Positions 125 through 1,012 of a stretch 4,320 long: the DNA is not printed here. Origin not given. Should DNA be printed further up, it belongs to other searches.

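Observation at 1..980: AT-rich two-gene envelope cargo module of unknown function on a ColE1-type backbone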

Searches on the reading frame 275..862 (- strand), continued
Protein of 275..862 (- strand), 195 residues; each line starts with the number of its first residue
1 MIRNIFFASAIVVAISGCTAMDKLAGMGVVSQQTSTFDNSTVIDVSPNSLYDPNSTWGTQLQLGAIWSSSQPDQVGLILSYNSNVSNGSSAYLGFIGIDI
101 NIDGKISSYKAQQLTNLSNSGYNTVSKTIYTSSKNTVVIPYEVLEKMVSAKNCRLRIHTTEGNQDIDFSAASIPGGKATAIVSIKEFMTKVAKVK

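Call 48: search_protein_families(proteins=[L014:88-996:+, L014:1093-2010:+, L014:2080-2595:+, L014:3769-4155:+, L014:4152-4691:+, L014:4788-5297:+, L014:5368-10053:+], library=phrogs, max_evalue=0.00001)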
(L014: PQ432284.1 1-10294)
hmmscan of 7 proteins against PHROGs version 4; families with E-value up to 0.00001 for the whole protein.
L014:88-996:+ (302 aa): 8 families
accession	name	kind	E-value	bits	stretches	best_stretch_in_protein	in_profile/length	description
phrog_1836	-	tail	2e-109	367.5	1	37-302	124-366/366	tail fiber protein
phrog_1591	-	tail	1.3e-40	141.2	1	2-255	175-444/484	tail fiber protein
phrog_22285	-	tail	4e-34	119.2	1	112-256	606-760/802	tail fiber protein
phrog_23469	-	unknown function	1.8e-30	107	1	119-256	494-644/673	-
phrog_20001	-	tail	5.6e-24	85.6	1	124-256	447-589/614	tail fiber protein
phrog_20129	-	unknown function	7.3e-14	51.8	1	18-255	633-868/895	-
phrog_10305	-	tail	1.9e-10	41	1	112-228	844-964/1005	tail fiber protein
phrog_35753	-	unknown function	8.7e-10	40.2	1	2-47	85-130/131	-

L014:1093-2010:+ (305 aa): 2 families
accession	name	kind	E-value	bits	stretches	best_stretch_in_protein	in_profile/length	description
phrog_290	-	tail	4.8e-103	346.6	1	1-303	13-327/411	minor tail protein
phrog_18978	-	unknown function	7.6e-63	210.6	1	1-108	1-108/108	-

L014:2080-2595:+ (171 aa): 2 families
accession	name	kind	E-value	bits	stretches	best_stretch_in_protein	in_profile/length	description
phrog_37492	-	unknown function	8.3e-62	206.8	1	73-171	1-99/99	-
phrog_313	-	tail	6.6e-59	200.6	1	1-170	13-171/258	Tail assembly chaperone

L014:3769-4155:+ (128 aa): 1 family
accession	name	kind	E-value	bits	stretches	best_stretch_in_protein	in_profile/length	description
phrog_14904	-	unknown function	1.6e-86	288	1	1-128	1-128/128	-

L014:4152-4691:+ (179 aa): 8 families
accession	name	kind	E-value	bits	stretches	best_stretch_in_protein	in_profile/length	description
phrog_5817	-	transcription regulation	1.4e-64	218.9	1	1-169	2-169/210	anti-repressor Ant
phrog_34444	-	unknown function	1.8e-45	153.7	1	120-179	1-60/60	-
phrog_377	-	transcription regulation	4.2e-34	119.2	1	8-149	3-113/213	anti-repressor Ant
phrog_6904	-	unknown function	3.2e-22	79.6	1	9-95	4-92/95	-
phrog_14211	-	transcription regulation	2.9e-20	73.8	2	69-115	88-134/234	anti-repressor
phrog_373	-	transcription regulation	3.4e-19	70.4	1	23-115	97-191/373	anti-repressor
phrog_63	-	transcription regulation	5.4e-18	66.5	1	3-116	110-222/431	anti-repressor Ant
phrog_518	-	transcription regulation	1.3e-06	29.2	1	72-177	67-176/268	Rha-like transcriptional regulator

L014:4788-5297:+ (169 aa): 1 family
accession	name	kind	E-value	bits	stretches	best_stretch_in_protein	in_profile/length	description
phrog_7678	-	unknown function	1.8e-65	220.6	1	1-169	1-174/174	-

L014:5368-10053:+ (1561 aa): 26 families (the best 25 are shown)
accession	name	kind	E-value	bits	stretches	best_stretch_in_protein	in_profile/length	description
phrog_1506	-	tail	0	1899.7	2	1-1309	1-1265/1269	tail length tape measure protein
phrog_3519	-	tail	0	1120.8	1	1-904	4-958/959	tail length tape measure protein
phrog_21845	-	tail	0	1062.5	2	808-1291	116-616/764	tail length tape measure protein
phrog_19210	-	unknown function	3.5e-256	850.4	2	1038-1296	1-255/399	-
phrog_339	-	tail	7.6e-136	455.9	2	14-676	16-740/1123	tail length tape measure protein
phrog_3336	-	tail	1.8e-99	335.7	2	4-307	34-325/1051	tail length tape measure protein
phrog_1107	-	tail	1.2e-79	269.6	1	19-679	159-831/1252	tail length tape measure protein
phrog_2335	-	tail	9.2e-68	230.3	1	16-680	438-1102/1536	tail length tape measure protein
phrog_12706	-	tail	1.2e-63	216.8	1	20-719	172-861/1244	tail length tape measure protein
phrog_17300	-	tail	5.8e-62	211.3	1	2-508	3-521/900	tail length tape measure protein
phrog_7740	-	tail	5.9e-61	207.2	1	22-556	45-569/2151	tail length tape measure protein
phrog_16889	-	tail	1e-54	187.2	1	37-358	54-367/470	tail length tape measure protein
phrog_8010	-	tail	5.7e-54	184.5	1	15-591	228-791/1543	tail length tape measure protein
phrog_32885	-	tail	3.9e-52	178.4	1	19-286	14-277/948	tail length tape measure protein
phrog_16297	-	tail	3.4e-38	132.5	1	24-338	50-357/777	tail length tape measure protein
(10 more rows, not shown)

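Call 58: predict_structure(alignment_id=A1)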
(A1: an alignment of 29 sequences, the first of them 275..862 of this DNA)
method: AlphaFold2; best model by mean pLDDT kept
length: 195 residues; sequences in the alignment: 29
mean_pLDDT: 86.3   pTM: 0.80
mean pLDDT of the five models: 86.3, 86.1, 85.8, 84.8, 82.3
residues with pLDDT >= 90: 119; 70-90: 44; 50-70: 28; < 50: 4
segments of 3 or more residues with pLDDT < 50: 14-17
pLDDT, mean of each block of 10 residues (from residue 1): 53 50 73 91 95 82 96 97 75 94 97 88 80 95 97 96 94 86 97 93
secondary structure, 60 per line:
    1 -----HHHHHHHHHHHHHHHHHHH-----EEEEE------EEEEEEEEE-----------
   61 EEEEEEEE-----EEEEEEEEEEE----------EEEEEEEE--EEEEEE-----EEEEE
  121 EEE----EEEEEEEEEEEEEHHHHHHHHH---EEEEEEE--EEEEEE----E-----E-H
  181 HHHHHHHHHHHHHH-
elements in order: H6-24 E30-34 E41-49 E61-68 E74-84 E95-102 E105-110 E116-123 E128-140 H141-149 E153-159 E162-167 H180-194

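Call 67: search_protein_representatives(alignment_id=A1)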
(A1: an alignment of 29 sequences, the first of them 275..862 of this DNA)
Query: 29 sequences, 198 profile positions. Proteins with E-value up to 0.001 (for the whole library): 461; up to 1e-10: 205; up to 1e-30: 101. The best 150 are listed.
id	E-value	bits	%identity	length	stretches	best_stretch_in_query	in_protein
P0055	3.3e-81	287.8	-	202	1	2-197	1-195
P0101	1.8e-80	285.4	-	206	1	4-195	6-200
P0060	4.4e-76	271.1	-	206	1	6-194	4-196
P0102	1.4e-71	256.4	-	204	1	6-196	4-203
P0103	1.6e-70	253.0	-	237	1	4-195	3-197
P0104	2.6e-69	249.0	-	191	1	2-186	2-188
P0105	3.6e-66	238.7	-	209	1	6-195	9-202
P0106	5.5e-66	238.1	-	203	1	6-196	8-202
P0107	1.1e-65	237.2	-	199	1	6-195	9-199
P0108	1.3e-64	233.7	-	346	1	5-196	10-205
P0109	1.5e-64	233.4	-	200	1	4-195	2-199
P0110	2.8e-64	232.6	-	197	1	6-193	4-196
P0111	9.7e-64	230.8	-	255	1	8-193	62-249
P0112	1.4e-62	227.1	-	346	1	4-193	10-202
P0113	8.4e-62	224.5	-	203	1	5-195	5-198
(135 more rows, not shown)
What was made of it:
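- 275..862 (-): Gene L: a 195-aa lipoprotein with lipobox AISG|C and Cys18 invariant. The residue after the Cys is Thr or Ala, which implies outer-membrane sorting under the E. coli rule. The predicted fold is a beta-sandwich of about 10 strands with a C-terminal helix. The gene lies in cargo slot B, between the cer core and the ori. 461 cluster representatives (call 67).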

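Call 71: find_encoding_contigs(protein=P0108, flank=4000, max_places=2)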
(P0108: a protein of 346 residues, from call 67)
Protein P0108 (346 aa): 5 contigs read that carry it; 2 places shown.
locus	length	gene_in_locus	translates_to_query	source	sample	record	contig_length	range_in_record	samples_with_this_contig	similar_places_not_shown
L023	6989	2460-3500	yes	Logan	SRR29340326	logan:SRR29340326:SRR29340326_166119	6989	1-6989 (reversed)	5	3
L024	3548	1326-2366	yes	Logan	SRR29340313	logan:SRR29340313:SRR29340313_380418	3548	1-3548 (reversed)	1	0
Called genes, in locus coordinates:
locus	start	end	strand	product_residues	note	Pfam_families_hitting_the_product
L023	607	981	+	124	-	-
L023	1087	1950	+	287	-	-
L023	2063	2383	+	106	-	-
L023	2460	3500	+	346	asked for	-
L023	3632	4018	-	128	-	PF01807:Zn_ribbon_DnaG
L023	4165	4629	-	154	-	-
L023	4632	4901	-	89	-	-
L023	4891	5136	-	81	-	-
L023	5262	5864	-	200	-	-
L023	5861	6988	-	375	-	?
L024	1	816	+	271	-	?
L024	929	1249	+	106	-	-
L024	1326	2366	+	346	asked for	-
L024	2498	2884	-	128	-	PF01807:Zn_ribbon_DnaG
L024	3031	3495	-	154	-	-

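Call 72: find_encoding_contigs(protein=P0018, flank=5000, max_places=3)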
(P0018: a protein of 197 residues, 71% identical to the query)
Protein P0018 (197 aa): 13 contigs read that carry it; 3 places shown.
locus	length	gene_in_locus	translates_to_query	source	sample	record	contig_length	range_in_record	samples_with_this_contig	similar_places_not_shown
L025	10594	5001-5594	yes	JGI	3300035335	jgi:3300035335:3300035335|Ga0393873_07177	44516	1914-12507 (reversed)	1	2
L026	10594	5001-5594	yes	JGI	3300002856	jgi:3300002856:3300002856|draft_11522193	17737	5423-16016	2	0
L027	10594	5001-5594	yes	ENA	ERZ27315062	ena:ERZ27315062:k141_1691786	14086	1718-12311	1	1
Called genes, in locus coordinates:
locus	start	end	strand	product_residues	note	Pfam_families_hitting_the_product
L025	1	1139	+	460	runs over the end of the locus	PF02447:GntP_permease, PF09719:C_GCAxxG_C_C (faint)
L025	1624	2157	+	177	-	-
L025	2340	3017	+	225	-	PF13643:DUF4145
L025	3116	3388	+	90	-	-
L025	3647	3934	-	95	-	-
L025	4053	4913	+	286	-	PF13365:Trypsin_2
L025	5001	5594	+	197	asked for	-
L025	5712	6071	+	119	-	-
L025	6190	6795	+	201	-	-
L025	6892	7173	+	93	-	-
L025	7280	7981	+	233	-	-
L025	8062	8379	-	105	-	PF01845:CcdB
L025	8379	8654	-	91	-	PF07362:CcdA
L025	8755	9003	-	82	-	-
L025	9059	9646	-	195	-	-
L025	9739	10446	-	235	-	-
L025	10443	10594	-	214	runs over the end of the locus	-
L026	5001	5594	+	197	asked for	-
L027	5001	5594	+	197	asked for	-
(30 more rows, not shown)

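Call 79: fold_search(model_id=the predicted structure, library=afdb50)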
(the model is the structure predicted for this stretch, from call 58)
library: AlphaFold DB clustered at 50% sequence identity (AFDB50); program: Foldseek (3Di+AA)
matches with E <= 10: 1073; with E <= 0.001: 350
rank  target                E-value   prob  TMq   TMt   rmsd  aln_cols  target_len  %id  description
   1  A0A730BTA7            9.3e-29  1.00  0.88  0.98   0.7       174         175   83  Uncharacterized protein [Salmonella hadar]
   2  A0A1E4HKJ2            1.2e-26  1.00  0.92  0.90   0.8       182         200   66  Lipoprotein
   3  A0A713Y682            1.1e-23  1.00  0.74  0.97   1.0       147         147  100  Uncharacterized protein (Fragment) [Salmonella typhimurium]
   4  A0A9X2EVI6            6.9e-23  1.00  0.90  0.85   2.5       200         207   44  Uncharacterized protein [Microbulbifer okhotskensis]
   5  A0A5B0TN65            7.3e-21  1.00  0.85  0.82   2.2       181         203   48  Uncharacterized protein
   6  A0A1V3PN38            2.3e-15  1.00  0.72  0.82   3.3       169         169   39  Uncharacterized protein
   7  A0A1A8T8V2            7.9e-15  1.00  0.79  0.82   2.2       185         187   28  Lipoprotein [Marinomonas spartinae]
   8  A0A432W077            1.9e-14  1.00  0.71  0.93   1.6       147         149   34  Uncharacterized protein [Aliidiomarina iranensis]
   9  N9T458                4.4e-12  1.00  0.67  0.76   3.0       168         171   27  Uncharacterized protein [Acinetobacter higginsii]
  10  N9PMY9                1.8e-11  1.00  0.65  0.74   3.2       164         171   28  Uncharacterized protein
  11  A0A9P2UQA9            2.7e-11  1.00  0.66  0.76   3.2       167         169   26  Lipoprotein [Acinetobacter baumannii 1462234]
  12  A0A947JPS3            4.0e-11  1.00  0.65  0.54   3.7       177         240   18  Lipoprotein
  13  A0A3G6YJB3            5.8e-11  1.00  0.65  0.72   5.3       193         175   17  Lipoprotein [Acinetobacter pittii]
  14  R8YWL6                8.0e-11  1.00  0.65  0.72   3.3       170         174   25  Uncharacterized protein [Acinetobacter lactucae]
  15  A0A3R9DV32            8.9e-11  1.00  0.65  0.74   3.3       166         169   24  Uncharacterized protein
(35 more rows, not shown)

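Call 88: find_related_loci(query=A1, collection=viral_contigs, flank=6000)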
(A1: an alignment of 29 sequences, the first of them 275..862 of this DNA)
Query A1 (195 aa) in viral_contigs; peptide patterns used: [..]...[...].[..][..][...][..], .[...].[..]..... (x = any residue, [..] = any of these).
61 stretches matched a pattern; 8 encode a relative of the query (tblastn E <= 1e-3); 8 distinct loci.
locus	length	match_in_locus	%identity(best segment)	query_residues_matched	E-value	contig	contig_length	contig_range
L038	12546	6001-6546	54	13-191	8e-64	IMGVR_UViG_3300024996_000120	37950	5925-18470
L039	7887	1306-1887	52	5-195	9e-63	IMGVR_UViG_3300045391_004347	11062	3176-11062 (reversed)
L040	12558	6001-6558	50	13-195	6e-60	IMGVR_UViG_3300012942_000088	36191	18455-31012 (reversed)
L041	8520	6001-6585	44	1-191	3e-47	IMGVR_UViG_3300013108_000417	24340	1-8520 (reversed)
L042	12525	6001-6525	34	16-191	2e-29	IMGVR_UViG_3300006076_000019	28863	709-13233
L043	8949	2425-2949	34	16-191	1e-29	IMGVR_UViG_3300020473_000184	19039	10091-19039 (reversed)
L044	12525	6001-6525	34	16-191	1e-29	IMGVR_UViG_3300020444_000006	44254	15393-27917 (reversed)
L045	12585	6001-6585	44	1-191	3e-47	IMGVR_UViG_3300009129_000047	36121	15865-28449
